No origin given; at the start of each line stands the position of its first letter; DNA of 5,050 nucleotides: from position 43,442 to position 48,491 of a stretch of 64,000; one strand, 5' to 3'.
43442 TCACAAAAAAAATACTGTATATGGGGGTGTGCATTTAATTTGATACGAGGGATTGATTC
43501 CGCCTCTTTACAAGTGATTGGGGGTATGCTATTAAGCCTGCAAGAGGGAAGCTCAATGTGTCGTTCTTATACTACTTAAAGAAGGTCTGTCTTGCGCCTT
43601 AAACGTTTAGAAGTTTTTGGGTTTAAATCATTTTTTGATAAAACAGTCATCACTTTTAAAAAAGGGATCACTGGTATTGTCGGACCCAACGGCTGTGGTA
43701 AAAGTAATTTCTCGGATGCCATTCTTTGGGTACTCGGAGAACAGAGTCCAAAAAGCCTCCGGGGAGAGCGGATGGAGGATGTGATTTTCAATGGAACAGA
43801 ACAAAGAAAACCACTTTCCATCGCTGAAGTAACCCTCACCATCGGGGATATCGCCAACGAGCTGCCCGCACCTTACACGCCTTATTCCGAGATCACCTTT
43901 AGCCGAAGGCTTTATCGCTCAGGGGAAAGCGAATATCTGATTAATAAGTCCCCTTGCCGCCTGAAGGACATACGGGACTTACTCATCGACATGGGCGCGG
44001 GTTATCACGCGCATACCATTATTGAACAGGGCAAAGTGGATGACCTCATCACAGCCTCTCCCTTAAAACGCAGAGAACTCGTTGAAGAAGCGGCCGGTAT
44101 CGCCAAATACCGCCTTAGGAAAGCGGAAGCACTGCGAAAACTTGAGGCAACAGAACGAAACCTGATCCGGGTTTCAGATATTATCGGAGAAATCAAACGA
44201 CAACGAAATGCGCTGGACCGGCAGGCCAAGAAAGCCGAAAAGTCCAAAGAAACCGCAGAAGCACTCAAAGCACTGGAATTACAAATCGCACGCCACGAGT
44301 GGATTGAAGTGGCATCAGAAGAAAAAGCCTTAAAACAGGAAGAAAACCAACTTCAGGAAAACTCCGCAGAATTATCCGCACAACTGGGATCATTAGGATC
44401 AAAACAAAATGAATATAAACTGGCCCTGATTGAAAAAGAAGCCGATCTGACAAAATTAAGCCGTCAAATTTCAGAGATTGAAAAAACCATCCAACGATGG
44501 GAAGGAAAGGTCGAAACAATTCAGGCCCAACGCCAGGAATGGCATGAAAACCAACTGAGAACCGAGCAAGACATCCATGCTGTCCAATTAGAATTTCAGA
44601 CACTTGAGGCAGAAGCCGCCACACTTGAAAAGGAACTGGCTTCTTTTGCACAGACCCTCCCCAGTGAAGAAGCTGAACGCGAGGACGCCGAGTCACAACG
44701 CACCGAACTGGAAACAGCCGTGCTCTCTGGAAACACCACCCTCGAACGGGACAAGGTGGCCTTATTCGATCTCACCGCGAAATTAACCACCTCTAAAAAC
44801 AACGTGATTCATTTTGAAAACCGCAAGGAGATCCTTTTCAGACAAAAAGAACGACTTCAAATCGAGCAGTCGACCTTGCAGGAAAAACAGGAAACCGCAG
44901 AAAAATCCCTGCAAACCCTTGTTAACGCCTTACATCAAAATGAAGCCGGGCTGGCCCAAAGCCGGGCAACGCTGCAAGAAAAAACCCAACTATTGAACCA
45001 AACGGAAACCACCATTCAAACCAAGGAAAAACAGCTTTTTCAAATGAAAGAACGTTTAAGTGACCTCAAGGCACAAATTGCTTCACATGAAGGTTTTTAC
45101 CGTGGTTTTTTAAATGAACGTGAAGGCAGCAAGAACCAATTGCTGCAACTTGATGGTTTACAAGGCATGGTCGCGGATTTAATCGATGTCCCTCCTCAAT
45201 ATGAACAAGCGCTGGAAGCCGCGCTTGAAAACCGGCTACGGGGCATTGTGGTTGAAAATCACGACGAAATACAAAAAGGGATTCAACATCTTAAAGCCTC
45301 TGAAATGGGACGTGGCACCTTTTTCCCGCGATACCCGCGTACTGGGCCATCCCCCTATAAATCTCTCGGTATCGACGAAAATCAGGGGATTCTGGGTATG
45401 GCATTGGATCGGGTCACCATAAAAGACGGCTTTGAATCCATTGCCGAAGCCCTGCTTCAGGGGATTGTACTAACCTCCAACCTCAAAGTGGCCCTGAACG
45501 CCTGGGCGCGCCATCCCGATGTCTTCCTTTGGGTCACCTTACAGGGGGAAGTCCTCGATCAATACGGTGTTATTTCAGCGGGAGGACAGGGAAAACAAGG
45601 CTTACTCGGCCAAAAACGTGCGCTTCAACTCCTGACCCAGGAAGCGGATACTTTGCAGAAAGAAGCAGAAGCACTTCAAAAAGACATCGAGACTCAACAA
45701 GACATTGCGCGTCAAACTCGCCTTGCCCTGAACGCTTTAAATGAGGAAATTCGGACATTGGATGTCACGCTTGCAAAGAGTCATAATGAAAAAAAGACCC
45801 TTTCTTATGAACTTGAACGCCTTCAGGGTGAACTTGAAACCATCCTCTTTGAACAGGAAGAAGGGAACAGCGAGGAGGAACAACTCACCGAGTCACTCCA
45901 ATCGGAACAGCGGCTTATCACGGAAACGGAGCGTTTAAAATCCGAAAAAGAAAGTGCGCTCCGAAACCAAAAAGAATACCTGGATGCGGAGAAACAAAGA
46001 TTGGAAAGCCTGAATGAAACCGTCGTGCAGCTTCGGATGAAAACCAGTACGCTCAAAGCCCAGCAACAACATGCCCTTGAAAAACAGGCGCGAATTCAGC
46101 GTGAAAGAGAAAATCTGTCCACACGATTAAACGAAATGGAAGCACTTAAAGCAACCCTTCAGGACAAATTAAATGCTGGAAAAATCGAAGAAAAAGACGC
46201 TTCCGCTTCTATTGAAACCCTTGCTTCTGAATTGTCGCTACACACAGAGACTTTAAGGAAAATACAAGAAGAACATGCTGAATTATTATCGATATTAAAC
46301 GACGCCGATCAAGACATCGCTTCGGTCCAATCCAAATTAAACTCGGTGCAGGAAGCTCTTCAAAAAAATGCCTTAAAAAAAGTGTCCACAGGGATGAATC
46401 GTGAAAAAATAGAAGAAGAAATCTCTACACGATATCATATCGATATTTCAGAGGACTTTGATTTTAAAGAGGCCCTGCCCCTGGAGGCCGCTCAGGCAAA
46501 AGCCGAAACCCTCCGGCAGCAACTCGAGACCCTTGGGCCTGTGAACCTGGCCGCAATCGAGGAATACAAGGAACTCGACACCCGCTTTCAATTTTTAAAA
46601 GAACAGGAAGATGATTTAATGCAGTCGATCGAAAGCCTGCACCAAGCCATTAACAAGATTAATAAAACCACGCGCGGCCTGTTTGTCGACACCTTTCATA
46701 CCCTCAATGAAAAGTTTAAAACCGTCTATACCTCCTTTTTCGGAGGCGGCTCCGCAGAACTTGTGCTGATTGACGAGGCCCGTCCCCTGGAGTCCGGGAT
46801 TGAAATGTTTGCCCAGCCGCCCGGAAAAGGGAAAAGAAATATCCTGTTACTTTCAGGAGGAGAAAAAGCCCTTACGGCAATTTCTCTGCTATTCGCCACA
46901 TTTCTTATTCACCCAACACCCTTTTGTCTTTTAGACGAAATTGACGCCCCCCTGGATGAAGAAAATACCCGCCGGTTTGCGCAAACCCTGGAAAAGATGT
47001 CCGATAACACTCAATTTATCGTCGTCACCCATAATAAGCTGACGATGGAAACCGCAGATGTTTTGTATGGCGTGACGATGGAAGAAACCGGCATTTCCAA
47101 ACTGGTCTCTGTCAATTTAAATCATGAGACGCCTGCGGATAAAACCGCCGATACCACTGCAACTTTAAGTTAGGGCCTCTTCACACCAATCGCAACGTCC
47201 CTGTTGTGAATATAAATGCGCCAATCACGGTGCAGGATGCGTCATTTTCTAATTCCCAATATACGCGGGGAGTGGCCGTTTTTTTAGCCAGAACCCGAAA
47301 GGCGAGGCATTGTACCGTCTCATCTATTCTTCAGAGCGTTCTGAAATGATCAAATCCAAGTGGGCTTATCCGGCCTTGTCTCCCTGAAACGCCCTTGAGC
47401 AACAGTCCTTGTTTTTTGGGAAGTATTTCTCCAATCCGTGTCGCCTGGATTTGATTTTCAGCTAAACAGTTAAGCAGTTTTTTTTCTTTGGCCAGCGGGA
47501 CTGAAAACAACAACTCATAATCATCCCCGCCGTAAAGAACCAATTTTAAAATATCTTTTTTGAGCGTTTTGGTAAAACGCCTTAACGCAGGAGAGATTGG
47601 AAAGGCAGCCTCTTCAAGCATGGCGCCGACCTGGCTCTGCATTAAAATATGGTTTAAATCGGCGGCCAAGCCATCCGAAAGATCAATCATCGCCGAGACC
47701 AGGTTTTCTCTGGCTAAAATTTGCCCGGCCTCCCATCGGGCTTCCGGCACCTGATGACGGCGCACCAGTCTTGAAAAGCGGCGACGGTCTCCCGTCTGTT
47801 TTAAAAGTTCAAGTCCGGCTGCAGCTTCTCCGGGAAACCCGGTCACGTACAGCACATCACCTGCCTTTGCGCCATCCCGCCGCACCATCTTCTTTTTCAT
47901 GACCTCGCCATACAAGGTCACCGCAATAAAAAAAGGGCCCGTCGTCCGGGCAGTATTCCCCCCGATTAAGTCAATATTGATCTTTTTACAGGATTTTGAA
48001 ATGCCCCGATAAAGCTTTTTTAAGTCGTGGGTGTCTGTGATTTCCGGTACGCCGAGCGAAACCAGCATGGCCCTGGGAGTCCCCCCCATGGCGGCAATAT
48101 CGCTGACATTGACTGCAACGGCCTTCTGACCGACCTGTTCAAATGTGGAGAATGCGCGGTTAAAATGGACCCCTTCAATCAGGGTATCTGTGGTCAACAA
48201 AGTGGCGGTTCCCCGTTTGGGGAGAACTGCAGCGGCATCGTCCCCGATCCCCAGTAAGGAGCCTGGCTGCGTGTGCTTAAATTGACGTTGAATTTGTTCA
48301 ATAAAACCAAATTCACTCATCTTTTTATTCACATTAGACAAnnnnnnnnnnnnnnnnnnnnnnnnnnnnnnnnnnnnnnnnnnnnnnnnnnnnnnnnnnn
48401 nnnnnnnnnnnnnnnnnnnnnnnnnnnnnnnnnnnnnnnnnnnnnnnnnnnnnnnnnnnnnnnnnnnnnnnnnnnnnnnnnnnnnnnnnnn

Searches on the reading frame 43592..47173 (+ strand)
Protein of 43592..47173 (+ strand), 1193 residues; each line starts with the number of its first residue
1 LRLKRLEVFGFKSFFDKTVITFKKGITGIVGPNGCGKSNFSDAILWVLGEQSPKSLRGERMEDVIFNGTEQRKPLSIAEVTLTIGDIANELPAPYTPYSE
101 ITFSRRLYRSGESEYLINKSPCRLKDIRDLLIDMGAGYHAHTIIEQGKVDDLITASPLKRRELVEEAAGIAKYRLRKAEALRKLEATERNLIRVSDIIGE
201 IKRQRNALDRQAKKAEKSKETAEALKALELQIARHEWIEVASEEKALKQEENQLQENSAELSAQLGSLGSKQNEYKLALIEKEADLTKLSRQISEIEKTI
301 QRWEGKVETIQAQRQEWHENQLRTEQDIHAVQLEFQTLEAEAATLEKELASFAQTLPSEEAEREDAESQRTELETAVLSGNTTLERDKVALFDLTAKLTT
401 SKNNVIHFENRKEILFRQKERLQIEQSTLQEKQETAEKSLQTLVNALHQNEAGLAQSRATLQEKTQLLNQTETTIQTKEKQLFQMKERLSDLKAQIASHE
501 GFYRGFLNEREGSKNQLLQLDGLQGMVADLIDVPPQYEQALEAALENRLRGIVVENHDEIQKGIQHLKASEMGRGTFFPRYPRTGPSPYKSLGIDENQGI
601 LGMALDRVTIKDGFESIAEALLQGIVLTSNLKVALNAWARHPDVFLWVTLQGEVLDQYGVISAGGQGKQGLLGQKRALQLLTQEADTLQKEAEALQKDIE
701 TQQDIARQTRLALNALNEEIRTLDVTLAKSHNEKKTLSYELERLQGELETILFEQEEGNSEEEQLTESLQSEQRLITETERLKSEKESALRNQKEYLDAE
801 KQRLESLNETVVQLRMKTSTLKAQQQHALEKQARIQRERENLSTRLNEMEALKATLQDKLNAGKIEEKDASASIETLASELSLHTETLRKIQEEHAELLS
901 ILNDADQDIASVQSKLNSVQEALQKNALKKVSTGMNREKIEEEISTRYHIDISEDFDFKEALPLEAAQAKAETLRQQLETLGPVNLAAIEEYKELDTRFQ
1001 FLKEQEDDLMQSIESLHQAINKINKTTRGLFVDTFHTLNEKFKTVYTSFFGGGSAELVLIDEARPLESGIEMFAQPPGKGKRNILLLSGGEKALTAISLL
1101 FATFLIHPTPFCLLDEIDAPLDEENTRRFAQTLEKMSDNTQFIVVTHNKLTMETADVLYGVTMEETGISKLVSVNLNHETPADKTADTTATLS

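Call 74: search_protein_families(library=pfam, proteins=[window:43592-47173:+], max_evalue=0.00001)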
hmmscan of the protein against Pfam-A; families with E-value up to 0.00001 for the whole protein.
window:43592-47173:+ (1193 aa): 4 families
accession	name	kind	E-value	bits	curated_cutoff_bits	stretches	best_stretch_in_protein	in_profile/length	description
PF02463.25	SMC_N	-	9.1e-65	218.6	40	2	3-134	2-130/220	RecF/RecN/SMC N terminal domain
PF06470.18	SMC_hinge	-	6.6e-20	72.1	22.5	1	521-636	2-114/116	SMC proteins Flexible Hinge Domain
PF13304.12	AAA_21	-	1e-13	52.5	27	1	1034-1152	213-303/304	AAA domain, putative AbiEii toxin, Type IV TA system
PF13175.12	AAA_15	-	2e-10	41.3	32.1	1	1-350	1-261/374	AAA ATPase domain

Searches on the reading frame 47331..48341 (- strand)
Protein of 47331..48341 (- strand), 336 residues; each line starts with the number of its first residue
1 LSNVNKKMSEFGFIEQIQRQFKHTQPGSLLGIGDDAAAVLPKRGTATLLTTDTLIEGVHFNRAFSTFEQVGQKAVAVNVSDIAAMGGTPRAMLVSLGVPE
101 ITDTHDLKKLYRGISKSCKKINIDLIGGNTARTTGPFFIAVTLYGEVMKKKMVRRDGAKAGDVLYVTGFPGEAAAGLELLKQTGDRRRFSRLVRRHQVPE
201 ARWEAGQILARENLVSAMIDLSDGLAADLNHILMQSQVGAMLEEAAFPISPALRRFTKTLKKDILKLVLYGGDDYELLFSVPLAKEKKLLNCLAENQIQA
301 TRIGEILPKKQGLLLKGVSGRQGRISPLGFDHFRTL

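Call 74: search_protein_families(library=pfam, proteins=[window:47331-48341:-], max_evalue=0.00001)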
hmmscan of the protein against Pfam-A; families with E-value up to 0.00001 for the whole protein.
window:47331-48341:- (336 aa): 2 families
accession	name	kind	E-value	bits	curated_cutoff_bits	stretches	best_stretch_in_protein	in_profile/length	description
PF00586.29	AIRS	-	6.6e-30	104.3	24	1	33-147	1-112/112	AIR synthase related protein, N-terminal domain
PF02769.27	AIRS_C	-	2.5e-13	50.9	23.1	1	159-310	1-149/156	AIR synthase related protein, C-terminal domain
